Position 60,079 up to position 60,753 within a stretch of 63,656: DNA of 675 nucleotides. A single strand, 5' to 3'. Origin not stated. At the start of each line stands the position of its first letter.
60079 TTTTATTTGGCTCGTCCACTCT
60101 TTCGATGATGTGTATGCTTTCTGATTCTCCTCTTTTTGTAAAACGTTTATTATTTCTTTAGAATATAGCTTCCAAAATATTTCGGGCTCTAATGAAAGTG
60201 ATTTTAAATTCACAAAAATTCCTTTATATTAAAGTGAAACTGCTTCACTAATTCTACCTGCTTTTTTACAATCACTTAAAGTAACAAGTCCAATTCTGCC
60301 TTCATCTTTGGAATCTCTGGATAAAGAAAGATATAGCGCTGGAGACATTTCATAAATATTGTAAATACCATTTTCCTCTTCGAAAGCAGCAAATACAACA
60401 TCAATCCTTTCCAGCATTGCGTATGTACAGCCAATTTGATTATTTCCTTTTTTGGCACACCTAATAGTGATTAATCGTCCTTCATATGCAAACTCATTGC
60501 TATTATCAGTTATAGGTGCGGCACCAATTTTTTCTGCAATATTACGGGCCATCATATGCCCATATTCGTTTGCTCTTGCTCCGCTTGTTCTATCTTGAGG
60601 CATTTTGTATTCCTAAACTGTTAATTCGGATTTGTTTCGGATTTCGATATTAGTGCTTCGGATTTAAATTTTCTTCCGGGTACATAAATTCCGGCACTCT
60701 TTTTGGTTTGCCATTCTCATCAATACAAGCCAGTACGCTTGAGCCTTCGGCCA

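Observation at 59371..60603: AT-rich three-gene orphan cassette between housekeeping genes: candidate undescribed defence/toxin module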

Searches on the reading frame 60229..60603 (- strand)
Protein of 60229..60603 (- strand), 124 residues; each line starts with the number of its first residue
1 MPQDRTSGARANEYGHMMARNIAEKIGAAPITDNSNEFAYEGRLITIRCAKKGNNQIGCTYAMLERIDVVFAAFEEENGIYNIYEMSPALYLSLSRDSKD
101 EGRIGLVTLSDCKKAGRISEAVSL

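Call 4: search_protein_families(library=pfam, proteins=[window:60229-60603:-], max_evalue=1)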
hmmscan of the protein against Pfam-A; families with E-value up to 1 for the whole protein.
window:60229-60603:- (124 aa): 0 families

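Call 5: search_protein_families(library=padloc, proteins=[window:60229-60603:-], max_evalue=1)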
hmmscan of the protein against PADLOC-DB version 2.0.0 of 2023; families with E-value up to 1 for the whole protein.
window:60229-60603:- (124 aa): 0 families

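Call 6: search_protein_families(library=ncbifam, proteins=[window:60229-60603:-], max_evalue=1)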
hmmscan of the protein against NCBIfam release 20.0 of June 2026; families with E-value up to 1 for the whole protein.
window:60229-60603:- (124 aa): 0 families

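Call 7: search_protein_families(library=phrogs, proteins=[window:60229-60603:-], max_evalue=1)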
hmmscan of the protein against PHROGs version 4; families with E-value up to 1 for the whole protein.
window:60229-60603:- (124 aa): 0 families

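Call 9: find_homologous_proteins(query=window:60229-60603:-)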
Query window:60229-60603:- (124 aa): 26 proteins with E <= 0.001 among 34 candidates.
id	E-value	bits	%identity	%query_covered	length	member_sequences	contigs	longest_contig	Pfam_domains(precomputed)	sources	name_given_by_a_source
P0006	2.2e-75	268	100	100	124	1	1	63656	-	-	-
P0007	6.3e-52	192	70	100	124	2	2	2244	-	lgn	-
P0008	6.1e-51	189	69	100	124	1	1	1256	-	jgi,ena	-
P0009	2.1e-50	187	69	100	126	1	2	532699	-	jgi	jgi:hypothetical protein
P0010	9.3e-42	160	59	100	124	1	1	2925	-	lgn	-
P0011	5.1e-41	157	62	100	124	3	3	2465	-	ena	-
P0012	5.4e-38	147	65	94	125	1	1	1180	-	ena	-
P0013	6.0e-38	147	56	94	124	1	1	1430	-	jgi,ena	-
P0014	1.4e-36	143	61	98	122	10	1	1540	-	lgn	-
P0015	2.7e-36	142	56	100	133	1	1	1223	-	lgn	-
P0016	1.2e-35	140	60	94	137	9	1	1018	-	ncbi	-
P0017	5.3e-35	138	59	94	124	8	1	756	-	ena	-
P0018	3.4e-34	135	59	86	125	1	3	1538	-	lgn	-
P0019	9.9e-34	134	58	94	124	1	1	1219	-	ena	-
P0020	1.0e-31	127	52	100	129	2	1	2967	-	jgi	jgi:hypothetical protein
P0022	6.3e-30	121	51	100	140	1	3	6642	-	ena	-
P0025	1.4e-27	114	50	95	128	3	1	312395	-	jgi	jgi:hypothetical protein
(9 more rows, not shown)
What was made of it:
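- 60229..60603 (-): Gene A, 124 aa. Rare orphan family with a PvuII/BisI-like restriction-endonuclease (PD-(D/E)xK) fold. Invariant residues are E37, T46, R48 and R66, and E75, E85 and R96 are nearly invariant. 25 homologue clusters (call 9).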

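Call 12: find_encoding_contigs(protein=P0009, flank=8000, max_places=4)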
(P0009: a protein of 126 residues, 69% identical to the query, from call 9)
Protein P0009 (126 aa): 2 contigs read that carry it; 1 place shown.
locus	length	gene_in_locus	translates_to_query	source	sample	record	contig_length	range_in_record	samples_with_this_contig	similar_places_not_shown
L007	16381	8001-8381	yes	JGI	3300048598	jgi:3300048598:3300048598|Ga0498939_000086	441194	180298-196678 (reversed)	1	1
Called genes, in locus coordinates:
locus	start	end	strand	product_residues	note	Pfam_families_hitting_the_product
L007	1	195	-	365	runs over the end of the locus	PF21088:MS_channel_1st, PF00924:MS_channel_2nd, PF21082:MS_channel_3rd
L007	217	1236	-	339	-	-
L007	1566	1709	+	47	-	-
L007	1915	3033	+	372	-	-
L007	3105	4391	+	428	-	-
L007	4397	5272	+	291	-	PF07963:N_methyl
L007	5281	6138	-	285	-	PF02457:DAC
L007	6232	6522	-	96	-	-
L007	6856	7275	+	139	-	PF13279:4HBT_2, PF03061:4HBT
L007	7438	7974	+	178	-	-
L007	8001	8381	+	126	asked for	-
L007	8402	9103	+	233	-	-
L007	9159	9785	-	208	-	PF02607:B12-binding_2, PF02310:B12-binding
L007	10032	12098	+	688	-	PF01012:ETF, PF00766:ETF_alpha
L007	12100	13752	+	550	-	PF01266:DAO (faint), PF01494:FAD_binding_3 (weak), PF01946:Thi4 (faint), PF07992:Pyr_redox_2 (faint), PF13450:NAD_binding_8 (weak), PF21162:ETFQO_UQ-bd, PF05187:Fer4_ETF_QO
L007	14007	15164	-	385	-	PF00465:Fe-ADH, PF13685:Fe-ADH_2 (weak), PF25137:ADH_Fe_C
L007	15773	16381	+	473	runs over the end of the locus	PF00515:TPR_1 (faint), PF07719:TPR_2 (faint), PF13181:TPR_8 (faint), PF13428:TPR_14 (faint), PF13432:TPR_16 (faint), PF14559:TPR_19 (faint), PF13424:TPR_12 (weak)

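Call 13: find_encoding_contigs(protein=P0025, flank=8000, max_places=4)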
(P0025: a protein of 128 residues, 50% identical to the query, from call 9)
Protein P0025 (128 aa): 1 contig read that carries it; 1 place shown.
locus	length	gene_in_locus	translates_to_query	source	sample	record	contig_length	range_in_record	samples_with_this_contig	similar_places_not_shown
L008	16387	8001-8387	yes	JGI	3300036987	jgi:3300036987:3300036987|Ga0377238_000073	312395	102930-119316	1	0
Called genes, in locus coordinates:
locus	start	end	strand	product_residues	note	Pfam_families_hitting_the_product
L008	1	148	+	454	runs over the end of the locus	PF00072:Response_reg, PF00158:Sigma54_activat, PF14532:Sigma54_activ_2, PF00004:AAA (weak), PF07724:AAA_2, PF07728:AAA_5, PF25601:AAA_lid_14, PF02954:HTH_8, +1 more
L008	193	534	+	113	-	-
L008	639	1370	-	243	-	PF09335:VTT_dom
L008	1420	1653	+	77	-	-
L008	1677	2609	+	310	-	PF00056:Ldh_1_N, PF03721:UDPG_MGDP_dh_N (weak), PF02866:Ldh_1_C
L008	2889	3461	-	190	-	PF00383:dCMP_cyt_deam_1, PF14437:MafB19-deam, PF14439:Bd3614-deam (weak)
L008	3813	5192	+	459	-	PF13676:TIR_2 (weak)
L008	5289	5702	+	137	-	-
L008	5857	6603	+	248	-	-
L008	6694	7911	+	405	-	-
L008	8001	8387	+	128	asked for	-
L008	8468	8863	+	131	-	-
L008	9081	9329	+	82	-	PF21742:DUF6868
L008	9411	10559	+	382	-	PF00561:Abhydrolase_1, PF12146:Hydrolase_4 (weak), PF12697:Abhydrolase_6 (weak)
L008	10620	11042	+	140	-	-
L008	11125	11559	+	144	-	PF03061:4HBT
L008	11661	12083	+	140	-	PF00583:Acetyltransf_1, PF13673:Acetyltransf_10, PF13508:Acetyltransf_7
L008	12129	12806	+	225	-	PF00857:Isochorismatase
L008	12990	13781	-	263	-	-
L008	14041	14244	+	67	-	PF09957:VapB_antitoxin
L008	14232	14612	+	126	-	PF01850:PIN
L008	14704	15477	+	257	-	PF00881:Nitroreductase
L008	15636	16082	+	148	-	PF12675:DUF3795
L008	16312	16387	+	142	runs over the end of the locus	-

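Call 18: find_encoding_contigs(protein=P0022, flank=6000, max_places=4)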
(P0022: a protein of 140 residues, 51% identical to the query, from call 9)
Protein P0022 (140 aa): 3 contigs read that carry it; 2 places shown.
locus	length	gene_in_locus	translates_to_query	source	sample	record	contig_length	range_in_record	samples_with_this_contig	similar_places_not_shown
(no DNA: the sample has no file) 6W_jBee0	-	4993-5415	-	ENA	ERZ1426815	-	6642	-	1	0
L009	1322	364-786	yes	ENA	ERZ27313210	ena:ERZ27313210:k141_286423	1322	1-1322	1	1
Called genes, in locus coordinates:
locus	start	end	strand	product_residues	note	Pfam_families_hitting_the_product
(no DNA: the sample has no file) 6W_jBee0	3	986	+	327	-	?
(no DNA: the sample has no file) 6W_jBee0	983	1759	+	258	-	-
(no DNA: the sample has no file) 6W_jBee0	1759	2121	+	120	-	-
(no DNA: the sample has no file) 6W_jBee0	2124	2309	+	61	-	-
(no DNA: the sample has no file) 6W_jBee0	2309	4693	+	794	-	-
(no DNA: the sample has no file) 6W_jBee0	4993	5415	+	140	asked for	-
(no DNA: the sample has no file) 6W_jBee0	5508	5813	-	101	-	PF21716:dnstrm_HI1420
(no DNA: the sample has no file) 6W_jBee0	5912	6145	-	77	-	-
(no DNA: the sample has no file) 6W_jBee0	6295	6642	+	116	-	?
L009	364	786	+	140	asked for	-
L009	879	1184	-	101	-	PF21716:dnstrm_HI1420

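Call 19: find_encoding_contigs(protein=P0020, flank=6000, max_places=4)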
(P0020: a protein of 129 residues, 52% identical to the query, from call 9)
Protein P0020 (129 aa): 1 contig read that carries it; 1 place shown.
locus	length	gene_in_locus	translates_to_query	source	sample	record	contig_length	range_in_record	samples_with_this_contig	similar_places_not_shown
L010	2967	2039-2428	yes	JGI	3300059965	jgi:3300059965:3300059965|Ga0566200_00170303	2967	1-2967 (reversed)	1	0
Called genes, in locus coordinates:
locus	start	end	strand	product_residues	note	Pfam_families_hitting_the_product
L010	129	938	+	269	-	PF01209:Ubie_methyltran, PF13489:Methyltransf_23, PF01135:PCMT, PF08241:Methyltransf_11, PF08242:Methyltransf_12, PF13649:Methyltransf_25, PF13847:Methyltransf_31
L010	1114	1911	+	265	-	PF00497:SBP_bac_3, PF12974:Phosphonate-bd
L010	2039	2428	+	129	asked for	-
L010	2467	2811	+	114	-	-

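Call 20: find_encoding_contigs(protein=P0010, flank=6000, max_places=4)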
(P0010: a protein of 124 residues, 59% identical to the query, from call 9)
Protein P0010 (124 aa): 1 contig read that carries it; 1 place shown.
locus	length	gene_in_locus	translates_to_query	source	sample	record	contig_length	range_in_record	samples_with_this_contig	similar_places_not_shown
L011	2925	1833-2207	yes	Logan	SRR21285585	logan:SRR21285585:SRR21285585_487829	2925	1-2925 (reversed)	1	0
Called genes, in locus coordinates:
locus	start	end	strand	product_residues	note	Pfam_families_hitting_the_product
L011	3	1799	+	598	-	?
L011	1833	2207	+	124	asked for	-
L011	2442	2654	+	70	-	-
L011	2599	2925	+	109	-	?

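Call 26: search_solved_structures(query=A1, max_evalue=10, show_alignments=2)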
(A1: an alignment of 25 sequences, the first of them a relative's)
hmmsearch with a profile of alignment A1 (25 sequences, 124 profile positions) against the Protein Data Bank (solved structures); distinct sequences matched with E-value up to 10: 1.
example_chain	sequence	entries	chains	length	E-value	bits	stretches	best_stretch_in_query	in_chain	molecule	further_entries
7da9_A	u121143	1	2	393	2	11.6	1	65-108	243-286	6-hydroxy-3-succinoylpyridine 3-monooxygenase HspB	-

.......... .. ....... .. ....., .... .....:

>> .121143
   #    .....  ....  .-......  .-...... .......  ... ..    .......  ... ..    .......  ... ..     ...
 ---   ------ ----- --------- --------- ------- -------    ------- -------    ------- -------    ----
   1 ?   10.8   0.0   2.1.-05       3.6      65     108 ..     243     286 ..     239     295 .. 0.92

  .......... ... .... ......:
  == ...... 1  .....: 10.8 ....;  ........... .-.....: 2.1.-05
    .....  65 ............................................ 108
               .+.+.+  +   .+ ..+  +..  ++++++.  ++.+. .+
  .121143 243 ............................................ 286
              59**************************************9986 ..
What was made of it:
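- On BisI family (NhoI/Eco15I): A profile search of PDB sequences finds no BisI-family or PvuII chain (call 26).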

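Call 27: search_protein_families(library=pfam, proteins=[L007:8402-9103:+, L007:7438-7974:+, L008:8468-8863:+, L008:6694-7911:+, L010:2467-2811:+, L008:5857-6603:+, L008:5289-5702:+], max_evalue=1)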
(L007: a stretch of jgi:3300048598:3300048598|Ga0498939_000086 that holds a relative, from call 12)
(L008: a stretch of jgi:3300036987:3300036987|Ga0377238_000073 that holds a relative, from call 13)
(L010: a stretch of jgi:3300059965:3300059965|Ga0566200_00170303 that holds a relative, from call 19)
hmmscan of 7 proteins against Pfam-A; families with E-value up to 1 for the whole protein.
L007:8402-9103:+ (233 aa): 2 families
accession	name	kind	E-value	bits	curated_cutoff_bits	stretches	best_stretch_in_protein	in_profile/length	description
PF14471.11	DUF4428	-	0.093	13.1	27.8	0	50-71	17-31/51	Domain of unknown function (DUF4428)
PF14279.12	HNH_5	-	0.31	11.5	27.5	0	7-26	1-23/56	HNH endonuclease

L007:7438-7974:+ (178 aa): 2 families
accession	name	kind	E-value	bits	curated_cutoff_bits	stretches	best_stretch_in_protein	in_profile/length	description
PF11857.13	DUF3377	-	0.075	13.4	26.5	1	71-107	21-57/72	Domain of unknown function (DUF3377)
PF10784.15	Plasmid_stab_B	-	0.17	12.2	25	1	107-131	34-58/72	Plasmid stability protein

L008:8468-8863:+ (131 aa): 0 families

L008:6694-7911:+ (405 aa): 7 families
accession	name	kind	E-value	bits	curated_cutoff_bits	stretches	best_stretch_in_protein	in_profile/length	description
PF13156.12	Mrr_cat_2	-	0.00052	20.3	22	1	240-281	28-71/127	Restriction endonuclease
PF04977.20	DivIC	-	0.00064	19.9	28.9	1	8-75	1-64/80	Septum formation initiator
PF03356.20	Pox_LP_H2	-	0.032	14.6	27.6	1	3-101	33-120/188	Viral late protein H2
PF14584.11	DUF4446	-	0.043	14.3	27.4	1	5-74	6-74/150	Protein of unknown function (DUF4446)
PF02050.21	FliJ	-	0.05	14.3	28.4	1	31-93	45-106/123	Flagellar FliJ protein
PF10473.14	CENP-F_leu_zip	-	0.25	11.8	34.5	0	35-75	21-61/140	Leucine-rich repeats of kinetochore protein Cenp-F/LEK1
PF13419.12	HAD_2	-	0.27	11.8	23.8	1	264-310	28-75/178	Haloacid dehalogenase-like hydrolase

L010:2467-2811:+ (114 aa): 0 families

L008:5857-6603:+ (248 aa): 2 families
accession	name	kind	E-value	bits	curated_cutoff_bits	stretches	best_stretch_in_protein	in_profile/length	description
PF18739.6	HEPN_Apea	-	0.062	14.2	24.4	0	197-227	73-105/136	Apea-like HEPN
PF18733.6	HEPN_LA2681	-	0.13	12.1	27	0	169-222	100-154/204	LA2681-like HEPN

L008:5289-5702:+ (137 aa): 2 families
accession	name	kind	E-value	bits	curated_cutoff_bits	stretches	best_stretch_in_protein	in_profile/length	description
PF01454.25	MAGE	-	0.015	15.5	25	1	20-73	126-181/207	MAGE homology domain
PF24242.1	DUF7449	-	0.2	12.1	27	1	53-79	34-59/89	Domain of unknown function (DUF7449)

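Call 32: predict_structure(alignment_id=A1)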
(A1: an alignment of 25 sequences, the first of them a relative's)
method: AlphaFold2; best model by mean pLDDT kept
length: 124 residues; sequences in the alignment: 25
mean_pLDDT: 88.8   pTM: 0.82
mean pLDDT of the five models: 88.8, 88.2, 86.9, 86.8, 86.5
residues with pLDDT >= 90: 89; 70-90: 24; 50-70: 9; < 50: 2
segments of 3 or more residues with pLDDT < 50: none
pLDDT, mean of each block of 10 residues (from residue 1): 59 87 95 89 95 92 94 94 96 85 87 92 92
secondary structure, 60 per line:
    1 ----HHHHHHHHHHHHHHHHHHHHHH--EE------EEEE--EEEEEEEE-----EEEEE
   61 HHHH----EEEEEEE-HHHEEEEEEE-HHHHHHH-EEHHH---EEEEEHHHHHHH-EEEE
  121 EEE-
elements in order: H5-26 E37-40 E43-50 E56-60 H61-64 E69-75 E80-86 H88-94 E104-108 H109-115 E117-123
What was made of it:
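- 60229..60603 (-): AF2 model pLDDT 88.8, pTM 0.82 (call 32).
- A gives a confident fold model (call 32).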

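Call 35: fold_search(model_id=the predicted structure, library=pdb)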
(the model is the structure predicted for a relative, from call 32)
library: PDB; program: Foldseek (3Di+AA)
matches with E <= 10: 658; with E <= 0.001: 1
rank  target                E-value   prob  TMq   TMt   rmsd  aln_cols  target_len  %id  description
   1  1ni0_C                5.4e-04  1.00  0.57  0.47   4.4       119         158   11  Structure of the Y94F mutant of the restriction endonuclease PvuII (released 2003-02-04)
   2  4tkd_A                1.3e-03  0.99  0.40  0.40   4.7       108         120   13  Sulfolobus solfataricus HJC mutants (released 2015-08-12)
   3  4tkd_C                1.3e-03  0.98  0.38  0.38   4.9       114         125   14  Sulfolobus solfataricus HJC mutants (released 2015-08-12)
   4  8rpx_C                1.4e-03  1.00  0.56  0.45   3.6       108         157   11  NhoI restriction endonuclease in complex with quadruply methylated DNA target (released 2024-07-17)
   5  8q5n_A                1.5e-03  1.00  0.60  0.50   5.0       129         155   12  Apo form of restriction endonuclease NhoI. (released 2024-07-17)
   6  1pvi_A                1.8e-03  1.00  0.57  0.47   4.4       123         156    9  STRUCTURE OF PVUII ENDONUCLEASE WITH COGNATE DNA (released 1995-02-14)
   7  8rpx_A                1.9e-03  1.00  0.51  0.41   6.7       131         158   10  NhoI restriction endonuclease in complex with quadruply methylated DNA target (released 2024-07-17)
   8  8q5n_B                2.2e-03  1.00  0.58  0.50   5.3       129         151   13  Apo form of restriction endonuclease NhoI. (released 2024-07-17)
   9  8rpx_B                2.3e-03  1.00  0.57  0.47   4.7       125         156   12  NhoI restriction endonuclease in complex with quadruply methylated DNA target (released 2024-07-17)
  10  4tkd_D                2.3e-03  0.99  0.41  0.43   4.6       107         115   13  Sulfolobus solfataricus HJC mutants (released 2015-08-12)
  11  2pvi_A                2.5e-03  1.00  0.61  0.51   4.2       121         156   11  PVUII ENDONUCLEASE COMPLEXED TO AN IODINATED COGNATE DNA (released 1999-12-20)
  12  2eo0_A                2.5e-03  0.99  0.42  0.41   4.8       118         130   14  Crystal Structure of Holliday Junction Resolvase ST1444 (released 2007-10-02)
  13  3pvi_A                3.2e-03  1.00  0.61  0.50   4.2       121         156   11  D34G MUTANT OF PVUII ENDONUCLEASE COMPLEXED WITH COGNATE DNA SHOWS THAT ASP34 IS DIRECTLY INVOLVED IN DNA RECOGNITION  (released 1998-10-14)
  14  1rzn_B                3.2e-03  0.93  0.37  0.32   7.9       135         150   10  Crystal Structure of Penicillin-binding protein-related factor A from Bacillus Subtilis. (released 2004-11-30)
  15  8rpx_D                3.4e-03  1.00  0.57  0.44   5.2       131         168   14  NhoI restriction endonuclease in complex with quadruply methylated DNA target (released 2024-07-17)
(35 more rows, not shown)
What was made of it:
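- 60229..60603 (-): Foldseek PDB hits are PvuII, NhoI, Eco15I N-terminal domain and Hjc, with TMq up to 0.62 (call 35).
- On PD-(D/E)xK restriction-endonuclease-like superfamily (protein A): Foldseek hits to PvuII, NhoI, Eco15I and Hjc with probability 0.98-1.00 and TMq up to 0.62 (calls 32, 35).
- Closest known: Archaeal Hjc / bacterial RecU Holliday-junction resolvases. Same: They appear among the Foldseek hits (call 35).
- A nuclease fold is present in the cassette (call 35). Hjc and RecU are among the fold matches (call 35). TM-scores are higher to PvuII and BisI (0.57-0.62) than to Hjc (0.38-0.49) (call 35).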

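Call 40: find_related_loci(query=A1, collection=viral_contigs, flank=4000)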
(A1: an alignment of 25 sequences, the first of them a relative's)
Query A1 (124 aa) in viral_contigs; peptide patterns used: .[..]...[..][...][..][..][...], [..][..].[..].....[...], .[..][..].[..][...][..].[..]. (x = any residue, [..] = any of these).
81 stretches matched a pattern, but none encodes a relative of the query by tblastn (E <= 1e-3).

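Call 43: find_related_loci(query=A3, collection=genome_contigs, flank=4000)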
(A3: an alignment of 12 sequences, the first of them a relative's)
Query A3 (124 aa) in genome_contigs; peptide patterns used: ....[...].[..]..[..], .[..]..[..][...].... (x = any residue, [..] = any of these).
118 stretches matched a pattern; 2 encode a relative of the query (tblastn E <= 1e-3); 2 distinct loci.
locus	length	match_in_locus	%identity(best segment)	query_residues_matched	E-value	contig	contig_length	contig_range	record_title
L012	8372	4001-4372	56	1-124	1e-45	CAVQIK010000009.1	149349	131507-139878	MAG: uncultured delta proteobacterium isolate MFD10007.bin.3.145 genome assembly, contig: contig_17664, whole genome sho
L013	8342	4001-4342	56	1-110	7e-40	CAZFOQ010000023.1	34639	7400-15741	MAG TPA_asm: uncultured Pirellulales bacterium isolate SRP068000_co1_345 genome assembly, contig: NODE_1307_length_34639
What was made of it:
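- Closest known: Archaeal Hjc / bacterial RecU Holliday-junction resolvases. Different: A's rare, patchy distribution is unlike that of a core recombination enzyme (calls 9, 43).
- A is extremely rare: 26 clusters among 5.8 billion proteins and 2 loci among about 185,000 species' genomes (calls 9, 43).
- Tried and rejected: Genome scan for A. Only two MAG loci were found (call 43).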

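Call 65: search_protein_families(library=pfam, alignment_id=A1, max_evalue=0.1)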
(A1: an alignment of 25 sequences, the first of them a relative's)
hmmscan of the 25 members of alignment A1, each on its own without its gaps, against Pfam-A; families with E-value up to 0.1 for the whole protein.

A. member 1, P0006 (124 aa): 0 families

B. families by the number of members that match (of 25 scanned): 5 families
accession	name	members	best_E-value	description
PF17935.6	TetR_C_27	1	0.035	Tetracyclin repressor-like, C-terminal domain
PF21347.3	DUF3108_like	1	0.038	DUF3108-like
PF24938.1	DUF7755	1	0.05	Domain of unknown function (DUF7755)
PF01900.24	RNase_P_Rpp14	1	0.056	Rpp14/Pop5 family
PF06115.17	DUF956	1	0.076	Domain of unknown function (DUF956)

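Call 66: search_protein_families(library=pfam, proteins=[L013:4648-5427:+, L013:3192-3875:+, L012:3418-3975:+, L011:3-1799:+, L010:2467-2811:+], max_evalue=0.01)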
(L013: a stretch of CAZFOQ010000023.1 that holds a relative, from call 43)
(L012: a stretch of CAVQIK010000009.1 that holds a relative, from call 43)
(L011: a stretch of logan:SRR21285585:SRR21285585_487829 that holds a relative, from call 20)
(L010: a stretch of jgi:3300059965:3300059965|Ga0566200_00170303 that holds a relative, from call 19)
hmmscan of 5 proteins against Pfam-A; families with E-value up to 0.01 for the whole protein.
L013:4648-5427:+ (259 aa): 0 families

L013:3192-3875:+ (227 aa): 0 families

L012:3418-3975:+ (185 aa): 0 families

L011:3-1799:+ (598 aa): 0 families

L010:2467-2811:+ (114 aa): 0 families

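Call 76: search_protein_families(library=padloc, proteins=[L007:8402-9103:+, L007:7438-7974:+, L008:6694-7911:+, L008:8468-8863:+, L008:3813-5192:+, L008:5857-6603:+, L013:4648-5427:+, L013:3192-3875:+, L012:3418-3975:+], max_evalue=0.01)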
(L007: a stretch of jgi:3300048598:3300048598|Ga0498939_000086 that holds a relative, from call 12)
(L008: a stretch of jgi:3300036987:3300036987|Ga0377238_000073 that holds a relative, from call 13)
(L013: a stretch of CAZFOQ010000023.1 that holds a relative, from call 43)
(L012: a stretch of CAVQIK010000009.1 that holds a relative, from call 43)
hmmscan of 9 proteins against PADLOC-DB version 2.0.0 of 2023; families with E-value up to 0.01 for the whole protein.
L007:8402-9103:+ (233 aa): 1 family
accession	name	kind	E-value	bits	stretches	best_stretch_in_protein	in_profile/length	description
PDLC02202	IetS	-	0.0015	14.8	1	13-160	176-307/780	-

L007:7438-7974:+ (178 aa): 0 families

L008:6694-7911:+ (405 aa): 1 family
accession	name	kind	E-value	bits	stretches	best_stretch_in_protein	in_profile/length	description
PDLC01578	Cmr5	-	0.0016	16.4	0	250-307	61-114/136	CAS-III-B; effector_SS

L008:8468-8863:+ (131 aa): 0 families

L008:3813-5192:+ (459 aa): 2 families
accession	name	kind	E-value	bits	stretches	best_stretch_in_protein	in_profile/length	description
PDLC03957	bSEFIR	-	1.2e-85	286.8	1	3-434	56-374/412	-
PDLC02403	Aga_TIR-PNTD1-PNTD2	-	0.002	15.2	1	7-91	22-100/443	Class I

L008:5857-6603:+ (248 aa): 1 family
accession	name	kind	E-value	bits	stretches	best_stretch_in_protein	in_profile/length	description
PDLC01806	CARF1--CARF_HEPN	-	0.0027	14.9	0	204-233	347-376/410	-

L013:4648-5427:+ (259 aa): 4 families
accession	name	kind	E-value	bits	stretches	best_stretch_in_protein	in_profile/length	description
PDLC04993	PDC-S31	-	2.7e-22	77.2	1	6-258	8-236/245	-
PDLC04990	PDC-S31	-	1.9e-06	25.9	1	12-66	6-61/259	-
PDLC04994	PDC-S31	-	8.5e-05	20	1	9-50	13-56/273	-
PDLC04991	PDC-S31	-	0.00031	18.5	1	20-217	11-186/208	-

L013:3192-3875:+ (227 aa): 0 families

L012:3418-3975:+ (185 aa): 0 families
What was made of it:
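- Two A loci lie beside PADLOC genes: bSEFIR at 1e-85 and PDC-S31 at 3e-22 (call 76).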

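Call 78: fold_search(model_id=the predicted structure, library=viral)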
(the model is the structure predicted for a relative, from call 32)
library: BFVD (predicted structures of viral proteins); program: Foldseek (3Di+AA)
matches with E <= 10: 828; with E <= 0.001: 9
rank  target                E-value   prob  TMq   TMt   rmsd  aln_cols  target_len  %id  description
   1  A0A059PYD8            2.1e-05  1.00  0.55  0.38   6.6       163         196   11  Uncharacterized protein [Anabaena phage A-4L]
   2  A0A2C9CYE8            6.9e-05  1.00  0.55  0.48   6.2       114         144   10  Uncharacterized protein [Yersinia phage fHe-Yen9-04]
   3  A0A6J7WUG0            4.1e-04  1.00  0.52  0.40   4.6       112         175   14  Uncharacterized protein [uncultured Caudovirales phage]
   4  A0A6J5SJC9            4.7e-04  1.00  0.60  0.48   4.1       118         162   11  Uncharacterized protein [uncultured Caudovirales phage]
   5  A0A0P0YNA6            5.0e-04  1.00  0.51  0.36   5.2       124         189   10  (no name in the UniProt tables at hand)
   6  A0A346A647            5.7e-04  1.00  0.55  0.49   5.3       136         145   15  (no name in the UniProt tables at hand)
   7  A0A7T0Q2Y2            7.4e-04  1.00  0.49  0.44   5.7       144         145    9  (no name in the UniProt tables at hand)
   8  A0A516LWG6            8.9e-04  1.00  0.53  0.51   4.6       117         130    8  (no name in the UniProt tables at hand)
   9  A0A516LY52            9.5e-04  1.00  0.52  0.46   5.8       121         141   10  (no name in the UniProt tables at hand)
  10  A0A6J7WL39            1.0e-03  1.00  0.44  0.41   4.9       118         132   11  Uncharacterized protein [uncultured Caudovirales phage]
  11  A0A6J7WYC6            1.0e-03  1.00  0.51  0.39   4.6       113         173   15  Uncharacterized protein [uncultured Caudovirales phage]
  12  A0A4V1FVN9            1.1e-03  0.99  0.43  0.41   5.7       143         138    8  (no name in the UniProt tables at hand)
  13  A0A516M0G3            1.2e-03  1.00  0.48  0.40   4.6       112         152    8  (no name in the UniProt tables at hand)
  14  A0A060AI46            1.5e-03  1.00  0.52  0.38   6.0       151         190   10  (no name in the UniProt tables at hand)
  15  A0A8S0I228            1.6e-03  0.98  0.40  0.26   7.0       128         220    9  (no name in the UniProt tables at hand)
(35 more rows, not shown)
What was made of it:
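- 60229..60603 (-): BFVD hits include restriction endonucleases and resolvases (call 78).
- On PD-(D/E)xK restriction-endonuclease-like superfamily (protein A): BFVD hits agree (call 78).
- A's fold: pLDDT 88.8, with Foldseek hits to PvuII, NhoI, Eco15I and Hjc (calls 32, 35, 78).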
